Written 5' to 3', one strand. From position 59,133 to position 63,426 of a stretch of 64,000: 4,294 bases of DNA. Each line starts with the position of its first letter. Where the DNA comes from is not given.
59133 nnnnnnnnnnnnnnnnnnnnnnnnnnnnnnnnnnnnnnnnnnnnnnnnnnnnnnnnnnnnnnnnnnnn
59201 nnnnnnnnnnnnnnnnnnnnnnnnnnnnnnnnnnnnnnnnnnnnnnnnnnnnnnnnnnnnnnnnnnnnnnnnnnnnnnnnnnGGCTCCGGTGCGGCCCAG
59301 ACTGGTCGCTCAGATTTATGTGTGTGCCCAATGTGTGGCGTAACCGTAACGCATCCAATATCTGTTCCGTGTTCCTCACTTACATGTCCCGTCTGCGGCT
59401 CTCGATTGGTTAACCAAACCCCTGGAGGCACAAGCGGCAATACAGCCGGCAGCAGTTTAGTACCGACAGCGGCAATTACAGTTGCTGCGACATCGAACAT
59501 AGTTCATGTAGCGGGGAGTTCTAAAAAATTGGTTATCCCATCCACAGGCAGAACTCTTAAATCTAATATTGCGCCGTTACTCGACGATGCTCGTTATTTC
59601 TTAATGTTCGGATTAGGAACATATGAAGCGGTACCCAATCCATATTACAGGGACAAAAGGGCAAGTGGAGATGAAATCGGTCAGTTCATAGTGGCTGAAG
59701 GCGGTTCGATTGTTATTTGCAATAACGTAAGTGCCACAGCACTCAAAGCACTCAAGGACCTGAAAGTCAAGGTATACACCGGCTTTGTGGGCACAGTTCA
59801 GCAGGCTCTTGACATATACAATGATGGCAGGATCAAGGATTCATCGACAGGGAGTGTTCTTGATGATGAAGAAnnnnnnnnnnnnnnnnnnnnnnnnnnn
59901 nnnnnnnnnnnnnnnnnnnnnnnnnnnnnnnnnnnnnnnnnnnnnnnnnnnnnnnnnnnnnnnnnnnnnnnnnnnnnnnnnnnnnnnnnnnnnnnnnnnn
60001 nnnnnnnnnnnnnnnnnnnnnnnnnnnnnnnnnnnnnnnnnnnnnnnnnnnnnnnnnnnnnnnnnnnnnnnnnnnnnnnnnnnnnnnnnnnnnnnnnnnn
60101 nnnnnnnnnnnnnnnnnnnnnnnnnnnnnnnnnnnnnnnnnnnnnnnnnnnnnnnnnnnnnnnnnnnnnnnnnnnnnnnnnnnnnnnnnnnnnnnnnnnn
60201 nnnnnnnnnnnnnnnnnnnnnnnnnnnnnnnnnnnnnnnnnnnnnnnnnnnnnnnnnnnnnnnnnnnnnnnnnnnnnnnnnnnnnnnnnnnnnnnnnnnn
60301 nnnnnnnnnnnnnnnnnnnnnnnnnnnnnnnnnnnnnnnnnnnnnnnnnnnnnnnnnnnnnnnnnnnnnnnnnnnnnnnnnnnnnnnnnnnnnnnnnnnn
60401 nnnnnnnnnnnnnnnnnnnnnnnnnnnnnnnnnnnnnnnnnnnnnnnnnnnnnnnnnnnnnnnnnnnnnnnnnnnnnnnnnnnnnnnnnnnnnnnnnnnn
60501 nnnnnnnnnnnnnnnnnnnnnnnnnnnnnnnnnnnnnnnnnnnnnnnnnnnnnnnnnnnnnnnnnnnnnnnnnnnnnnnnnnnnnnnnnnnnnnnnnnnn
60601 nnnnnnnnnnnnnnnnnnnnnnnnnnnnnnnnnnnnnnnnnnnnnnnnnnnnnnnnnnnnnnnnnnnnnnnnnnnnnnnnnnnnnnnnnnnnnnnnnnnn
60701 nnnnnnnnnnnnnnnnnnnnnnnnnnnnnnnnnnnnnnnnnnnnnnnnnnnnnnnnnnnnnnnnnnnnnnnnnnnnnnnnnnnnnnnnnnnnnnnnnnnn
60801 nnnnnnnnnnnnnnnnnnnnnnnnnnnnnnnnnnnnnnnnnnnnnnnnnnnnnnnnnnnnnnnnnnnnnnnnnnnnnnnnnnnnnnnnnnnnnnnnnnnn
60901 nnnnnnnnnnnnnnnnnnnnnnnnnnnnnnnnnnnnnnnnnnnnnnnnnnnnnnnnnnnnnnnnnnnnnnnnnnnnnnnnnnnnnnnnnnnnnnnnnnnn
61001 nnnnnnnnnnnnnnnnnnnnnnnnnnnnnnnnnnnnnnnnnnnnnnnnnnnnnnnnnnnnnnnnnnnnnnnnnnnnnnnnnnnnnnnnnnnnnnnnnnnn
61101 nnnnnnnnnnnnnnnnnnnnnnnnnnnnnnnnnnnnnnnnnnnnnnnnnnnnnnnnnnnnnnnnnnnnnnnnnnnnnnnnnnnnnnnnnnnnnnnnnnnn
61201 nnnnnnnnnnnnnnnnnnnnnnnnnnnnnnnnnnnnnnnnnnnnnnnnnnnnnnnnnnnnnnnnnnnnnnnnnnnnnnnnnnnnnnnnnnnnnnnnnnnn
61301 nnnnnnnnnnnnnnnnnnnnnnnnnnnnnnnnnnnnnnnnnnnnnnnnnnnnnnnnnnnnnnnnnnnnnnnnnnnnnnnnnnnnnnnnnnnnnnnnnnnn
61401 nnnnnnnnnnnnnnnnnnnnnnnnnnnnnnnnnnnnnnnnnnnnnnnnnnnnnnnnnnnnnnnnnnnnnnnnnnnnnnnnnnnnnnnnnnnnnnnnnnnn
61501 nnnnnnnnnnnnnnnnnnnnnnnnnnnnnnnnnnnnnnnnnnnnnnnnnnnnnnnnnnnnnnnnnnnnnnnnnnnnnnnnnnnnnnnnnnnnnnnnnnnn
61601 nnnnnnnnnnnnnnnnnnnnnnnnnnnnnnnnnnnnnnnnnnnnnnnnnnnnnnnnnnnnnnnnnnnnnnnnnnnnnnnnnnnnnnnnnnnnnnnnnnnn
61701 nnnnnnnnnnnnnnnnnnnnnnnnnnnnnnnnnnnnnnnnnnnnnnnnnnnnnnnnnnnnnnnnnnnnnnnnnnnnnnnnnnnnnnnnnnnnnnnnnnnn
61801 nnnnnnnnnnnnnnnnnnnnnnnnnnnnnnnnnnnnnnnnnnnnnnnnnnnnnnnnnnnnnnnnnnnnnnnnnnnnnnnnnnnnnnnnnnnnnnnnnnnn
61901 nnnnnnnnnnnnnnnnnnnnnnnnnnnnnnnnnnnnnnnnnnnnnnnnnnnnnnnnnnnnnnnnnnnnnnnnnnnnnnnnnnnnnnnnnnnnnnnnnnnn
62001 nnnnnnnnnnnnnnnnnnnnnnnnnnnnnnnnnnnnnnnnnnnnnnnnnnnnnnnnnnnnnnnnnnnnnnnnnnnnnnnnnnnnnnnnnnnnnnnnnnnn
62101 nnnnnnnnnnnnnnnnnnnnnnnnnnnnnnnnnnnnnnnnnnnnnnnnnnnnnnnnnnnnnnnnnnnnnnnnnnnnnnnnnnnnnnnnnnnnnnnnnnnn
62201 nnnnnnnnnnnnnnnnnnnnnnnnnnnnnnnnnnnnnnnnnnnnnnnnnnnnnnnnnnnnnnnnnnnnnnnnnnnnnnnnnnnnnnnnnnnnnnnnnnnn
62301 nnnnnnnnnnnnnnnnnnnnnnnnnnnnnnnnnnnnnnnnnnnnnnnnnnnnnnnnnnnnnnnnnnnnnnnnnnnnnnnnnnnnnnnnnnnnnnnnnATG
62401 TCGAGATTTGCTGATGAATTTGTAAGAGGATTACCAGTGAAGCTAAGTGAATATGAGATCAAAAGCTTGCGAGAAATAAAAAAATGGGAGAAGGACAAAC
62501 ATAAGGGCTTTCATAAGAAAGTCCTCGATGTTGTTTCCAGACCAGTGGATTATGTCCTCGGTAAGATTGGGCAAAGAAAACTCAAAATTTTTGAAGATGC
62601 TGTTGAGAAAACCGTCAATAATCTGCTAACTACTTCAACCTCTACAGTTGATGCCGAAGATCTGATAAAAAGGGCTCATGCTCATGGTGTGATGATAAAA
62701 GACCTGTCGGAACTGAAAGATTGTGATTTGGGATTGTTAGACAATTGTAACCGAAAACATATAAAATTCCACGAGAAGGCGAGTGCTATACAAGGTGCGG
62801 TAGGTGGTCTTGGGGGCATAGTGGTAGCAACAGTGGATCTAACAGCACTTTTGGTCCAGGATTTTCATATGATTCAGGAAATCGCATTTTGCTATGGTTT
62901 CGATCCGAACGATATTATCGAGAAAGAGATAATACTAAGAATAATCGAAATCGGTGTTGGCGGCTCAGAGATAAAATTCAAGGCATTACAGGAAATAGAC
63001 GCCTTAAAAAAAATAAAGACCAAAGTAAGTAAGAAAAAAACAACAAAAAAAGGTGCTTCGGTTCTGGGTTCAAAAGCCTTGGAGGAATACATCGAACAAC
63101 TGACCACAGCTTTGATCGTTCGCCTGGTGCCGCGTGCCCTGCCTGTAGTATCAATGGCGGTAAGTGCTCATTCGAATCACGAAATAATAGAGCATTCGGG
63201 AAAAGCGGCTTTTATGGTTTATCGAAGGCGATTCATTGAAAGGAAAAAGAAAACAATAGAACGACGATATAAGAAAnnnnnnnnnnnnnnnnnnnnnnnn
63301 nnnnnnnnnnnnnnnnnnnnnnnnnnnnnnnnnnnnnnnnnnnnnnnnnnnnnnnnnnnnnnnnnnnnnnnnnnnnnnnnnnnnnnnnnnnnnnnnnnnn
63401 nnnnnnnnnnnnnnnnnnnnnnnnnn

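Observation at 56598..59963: Giant PDZ-PDZ-NifX-[Cys/His knuckle x4]-NifX membrane protein: an unusual fusion of HtrA-type PDZs with FeMo-co/Fe-S-cluster carrier domains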

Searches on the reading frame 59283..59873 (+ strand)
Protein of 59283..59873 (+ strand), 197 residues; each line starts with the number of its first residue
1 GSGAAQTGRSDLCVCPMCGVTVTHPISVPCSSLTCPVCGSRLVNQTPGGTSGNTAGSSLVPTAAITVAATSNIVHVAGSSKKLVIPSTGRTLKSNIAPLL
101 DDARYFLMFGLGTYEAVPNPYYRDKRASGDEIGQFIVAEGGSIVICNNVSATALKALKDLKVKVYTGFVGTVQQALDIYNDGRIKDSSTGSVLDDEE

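Call 67: predict_structure(alignment_id=A6)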
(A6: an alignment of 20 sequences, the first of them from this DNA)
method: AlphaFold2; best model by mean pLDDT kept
length: 197 residues; sequences in the alignment: 20
mean_pLDDT: 71.9   pTM: 0.52
mean pLDDT of the five models: 71.9, 71.6, 70.8, 70.7, 67.1
residues with pLDDT >= 90: 52; 70-90: 82; 50-70: 12; < 50: 51
segments of 3 or more residues with pLDDT < 50: 1-9, 47-78, 188-197
pLDDT, mean of each block of 10 residues (from residue 1): 38 78 74 80 60 32 36 42 93 93 92 90 80 88 91 88 91 90 58 33
secondary structure, 60 per line:
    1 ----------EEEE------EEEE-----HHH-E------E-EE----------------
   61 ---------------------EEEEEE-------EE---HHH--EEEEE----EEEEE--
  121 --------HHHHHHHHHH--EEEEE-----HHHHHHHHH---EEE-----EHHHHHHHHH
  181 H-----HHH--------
elements in order: E11-14 E21-24 E82-87 E105-109 E114-118 H129-138 E141-145 H151-159 E163-165 H172-181
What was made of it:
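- On Zinc ribbon / rubredoxin-like knuckle domains: AF2 shows two hairpins at pLDDT 74-80 (call 67).
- AF2 predicts no module-NifX docking (call 67).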

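Call 70: fold_search(model_id=the predicted structure, library=pdb)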
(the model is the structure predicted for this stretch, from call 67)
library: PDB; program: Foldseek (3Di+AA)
matches with E <= 10: 621; with E <= 0.001: 12
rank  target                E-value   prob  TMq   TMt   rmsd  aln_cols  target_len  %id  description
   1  1rdu_MODEL_1_A        1.7e-09  1.00  0.49  0.80   2.8       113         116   33  NMR STRUCTURE OF A PUTATIVE NIFB PROTEIN FROM THERMOTOGA (TM1290), WHICH BELONGS TO THE DUF35 FAMILY (released 2004-07-06)
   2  1o13                  7.2e-09  1.00  0.47  0.84   1.6       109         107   25  Crystal structure of a putative dinitrogenase iron-molybdenum cofactor (tm1816) from thermotoga maritima at 1.83 A resol (released 2002-12-18)
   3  2yx6_D                1.5e-08  1.00  0.47  0.81   1.9       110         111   23  Crystal structure of PH0822 (released 2007-10-30)
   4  2yx6_C                3.3e-08  1.00  0.47  0.81   3.1       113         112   21  Crystal structure of PH0822 (released 2007-10-30)
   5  2yx6_A                4.9e-08  1.00  0.46  0.81   1.7       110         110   22  Crystal structure of PH0822 (released 2007-10-30)
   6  1t3v_MODEL_1_A        6.3e-08  1.00  0.49  0.76   1.9       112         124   26  The NMR solution structure of TM1816 (released 2004-12-14)
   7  2yx6_B                1.5e-07  1.00  0.46  0.80   1.7       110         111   23  Crystal structure of PH0822 (released 2007-10-30)
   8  2wfb                  5.1e-07  1.00  0.50  0.81   1.6       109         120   21  High resolution structure of the apo form of the orange protein (ORP) from Desulfovibrio gigas (released 2010-05-26)
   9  1eo1_MODEL_1_A        1.5e-05  1.00  0.47  0.72   2.3       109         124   24  Solution structure of hypothetical protein MTH1175 from Methanobacterium thermoautotrophicum (released 2000-12-20)
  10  2qtd                  1.8e-05  1.00  0.41  0.74   2.8       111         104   19  Crystal structure of a putative dinitrogenase (mj0327) from methanocaldococcus jannaschii dsm at 1.70 A resolution (released 2007-08-21)
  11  2re2_A                4.6e-04  1.00  0.45  0.72   2.5       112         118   16  CRYSTAL STRUCTURE OF A PUTATIVE IRON-MOLYBDENUM COFACTOR (FEMO-CO) DINITROGENASE (TA1041M) FROM THERMOPLASMA ACIDOPHIL (released 2007-10-09)
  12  2re2_B                6.8e-04  1.00  0.45  0.70   2.4       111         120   16  CRYSTAL STRUCTURE OF A PUTATIVE IRON-MOLYBDENUM COFACTOR (FEMO-CO) DINITROGENASE (TA1041M) FROM THERMOPLASMA ACIDOPHIL (released 2007-10-09)
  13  9ian_F                4.0e-03  1.00  0.40  0.52   4.2       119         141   16  Nitrogenase maturase NifEN in complex with the cofactor chaperone NifX (released 2026-03-04)
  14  1p90                  4.6e-03  1.00  0.40  0.60   3.7       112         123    8  The Three-dimensional Structure of the Core Domain of NafY from Azotobacter vinelandii determined at 1.8 resolution (released 2003-08-19)
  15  3wxm_B                7.1e-02  0.82  0.31  0.19   6.3       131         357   14  Crystal structure of archaeal Pelota and GTP-bound EF1 alpha complex (released 2014-09-03)
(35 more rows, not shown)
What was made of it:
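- On PF02579 Nitro_FeMo-Co superfamily (NifX/NafY/NifB-C/ORP fold): Foldseek: TM1290 E=1.7e-9 (target TM-score 0.80), TM1816 0.84, ORP 0.81 (calls 67, 70).
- Closest known: Stand-alone NifX-like proteins of PF02579. Same: Same fold (target TM-score 0.72-0.84, up to 33% identity; call 70).
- Foldseek gives TM1290, TM1816, PH0822 and orange protein at target TM-score 0.80-0.84 (call 70).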

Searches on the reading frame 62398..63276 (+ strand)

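Call 32: search_protein_families(library=pfam, proteins=[window:62398-63276:+], max_evalue=0.001)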
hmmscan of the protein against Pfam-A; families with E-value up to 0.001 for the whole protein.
window:62398-63276:+ (293 aa): 2 families
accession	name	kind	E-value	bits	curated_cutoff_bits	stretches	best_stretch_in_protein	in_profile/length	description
PF12787.12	EcsC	-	1.7e-38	133.1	30.4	1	22-279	2-239/240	EcsC protein family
PF05128.17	DUF697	-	0.00017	21.8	27.7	0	143-201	42-102/162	Domain of unknown function (DUF697)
